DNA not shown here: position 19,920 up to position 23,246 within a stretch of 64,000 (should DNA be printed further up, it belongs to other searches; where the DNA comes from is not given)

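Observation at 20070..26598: Alternative-complex-III-like operon (ActB-C-D-E-F) lacking the pentahaem ActA, followed directly by moeA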

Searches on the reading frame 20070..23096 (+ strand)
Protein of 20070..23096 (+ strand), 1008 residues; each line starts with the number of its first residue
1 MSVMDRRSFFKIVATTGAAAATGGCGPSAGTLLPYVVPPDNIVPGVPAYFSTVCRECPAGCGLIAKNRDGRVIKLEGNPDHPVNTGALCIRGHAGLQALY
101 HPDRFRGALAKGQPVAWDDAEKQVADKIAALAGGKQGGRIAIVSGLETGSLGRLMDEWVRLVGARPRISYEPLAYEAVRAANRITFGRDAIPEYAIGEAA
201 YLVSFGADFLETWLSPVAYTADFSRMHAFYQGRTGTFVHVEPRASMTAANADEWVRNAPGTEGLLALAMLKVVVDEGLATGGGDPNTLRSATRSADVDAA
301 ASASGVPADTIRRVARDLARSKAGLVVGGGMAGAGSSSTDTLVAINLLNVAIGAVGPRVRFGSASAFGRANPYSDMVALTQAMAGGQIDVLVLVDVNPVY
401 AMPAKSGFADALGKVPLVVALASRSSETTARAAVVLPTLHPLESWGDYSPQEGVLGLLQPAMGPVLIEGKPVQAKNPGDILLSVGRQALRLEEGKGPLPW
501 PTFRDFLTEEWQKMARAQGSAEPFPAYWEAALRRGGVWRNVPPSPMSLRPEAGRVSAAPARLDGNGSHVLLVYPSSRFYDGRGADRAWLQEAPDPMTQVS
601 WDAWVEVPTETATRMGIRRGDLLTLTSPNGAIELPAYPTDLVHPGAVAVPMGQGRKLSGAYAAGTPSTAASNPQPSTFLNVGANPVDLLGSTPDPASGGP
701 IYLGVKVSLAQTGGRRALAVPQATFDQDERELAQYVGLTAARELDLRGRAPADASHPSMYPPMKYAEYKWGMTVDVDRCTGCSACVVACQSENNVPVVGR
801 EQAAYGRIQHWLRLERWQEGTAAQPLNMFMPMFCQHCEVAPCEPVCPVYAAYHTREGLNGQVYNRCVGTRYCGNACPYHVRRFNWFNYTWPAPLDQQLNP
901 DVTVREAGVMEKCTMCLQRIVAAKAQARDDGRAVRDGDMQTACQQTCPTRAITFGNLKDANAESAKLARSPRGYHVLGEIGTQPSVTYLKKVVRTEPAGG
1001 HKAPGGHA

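Call 9: search_protein_families(library=pfam, proteins=[window:20070-23096:+], max_evalue=0.01)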
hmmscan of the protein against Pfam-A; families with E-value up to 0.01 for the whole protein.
window:20070-23096:+ (1008 aa): 11 families
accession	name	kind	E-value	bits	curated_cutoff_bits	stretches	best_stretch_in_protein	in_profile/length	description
PF04879.21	Molybdop_Fe4S4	-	3.2e-15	56.3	22.7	1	51-101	5-55/55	Molybdopterin oxidoreductase Fe4S4 domain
PF01568.27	Molydop_binding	-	2.6e-10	40.8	26.8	1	603-700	30-104/110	Molydopterin dinucleotide binding domain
PF12838.12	Fer4_7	-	1.9e-09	38.3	27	2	778-848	1-50/52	4Fe-4S dicluster domain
PF13247.11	Fer4_11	-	3.1e-08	34.2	26.2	1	828-887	4-65/100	4Fe-4S dicluster domain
PF00384.28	Molybdopterin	-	1.3e-06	28.2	24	1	113-464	15-336/353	Molybdopterin oxidoreductase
PF12797.12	Fer4_2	-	9.9e-05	22.5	24.5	1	770-789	1-20/22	4Fe-4S binding domain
PF13187.11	Fer4_9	-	0.00013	22.3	27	1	778-848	1-49/52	4Fe-4S dicluster domain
PF25160.1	LdpA_Fe-S-bd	-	0.00025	21.2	27.6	0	840-879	7-41/49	LdpA Fe-S cluster-binding domain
PF00037.32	Fer4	-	0.0014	18.8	21.1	1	773-790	2-19/24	4Fe-4S binding domain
PF13183.11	Fer4_8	-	0.0057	17.6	27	0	864-916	3-57/68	4Fe-4S dicluster domain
PF13237.11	Fer4_10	-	0.0079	16.5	25.5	0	773-796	3-22/53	4Fe-4S dicluster domain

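Call 10: search_protein_families(library=ncbifam, proteins=[window:20070-23096:+], max_evalue=0.01)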
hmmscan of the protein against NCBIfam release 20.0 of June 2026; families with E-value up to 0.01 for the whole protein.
window:20070-23096:+ (1008 aa): 43 families (the best 25 are shown)
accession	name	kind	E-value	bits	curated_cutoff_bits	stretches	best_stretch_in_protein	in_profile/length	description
NF041783.2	mnquin_red_QrcB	equivalog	2e-68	231.2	440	1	45-487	48-502/695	menaquinone reductase molybdopterin-binding-like subunit QrcB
NF041782.1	mnquin_red_QrcC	equivalog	1.2e-67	228.1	400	1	770-991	1-227/239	menaquinone reductase iron-sulfur cluster-binding subunit QrcC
NF045797.1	DsrO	equivalog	1.9e-39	135.5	200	1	763-989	37-234/235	sulfate reduction electron transfer complex DsrMKJOP subunit DsrO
NF012032.0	PRK15488.1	equivalog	3.4e-35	121.2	694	1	4-355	3-355/759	thiosulfate reductase PhsA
NF041714.1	arsenate_red_ArrA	equivalog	1e-33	116.5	1600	2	5-278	4-286/848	arsenate respiratory reductase molybdopterin-containing subunit ArrA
TIGR01591.1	Fdh-alpha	equivalog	1.9e-28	99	666.25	2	52-356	1-312/672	formate dehydrogenase subunit alpha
NF041715.1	arsenate_red_ArrB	equivalog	6.4e-26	91.3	450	2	769-885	2-108/233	arsenate respiratory reductase iron-sulfur subunit ArrB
TIGR03149.1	cyt_nit_nrfC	equivalog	5.4e-25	88.1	377.6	2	763-884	32-145/225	cytochrome c nitrite reductase Fe-S protein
NF011569.0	PRK14993.1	equivalog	3.7e-23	82.2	416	1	768-884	42-150/244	tetrathionate reductase subunit TtrB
TIGR02166.1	dmsA_ynfE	subfamily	3.3e-20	71.8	777.7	1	4-278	1-289/794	DMSO/selenate family reductase complex A subunit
NF047855.1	AssmNtatRedNasC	equivalog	3.8e-19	68.4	1100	2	75-332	49-314/708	assimilatory nitrate reductase catalytic subunit NasC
TIGR02951.1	DMSO_dmsB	equivalog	8.2e-18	64.9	214.1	1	770-884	2-115/161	DMSO/selenate family reductase complex B subunit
NF008134.0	PRK10882.1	equivalog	1.5e-17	63.6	263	1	768-992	37-244/329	hydrogenase 2 operon protein HybA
NF038355.1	FDH3_beta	equivalog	3.1e-16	59.9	240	1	773-958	6-165/180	formate dehydrogenase FDH3 subunit beta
TIGR01553.1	formate-DH-alph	equivalog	8e-16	57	814.2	1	4-274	2-290/1009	formate dehydrogenase-N subunit alpha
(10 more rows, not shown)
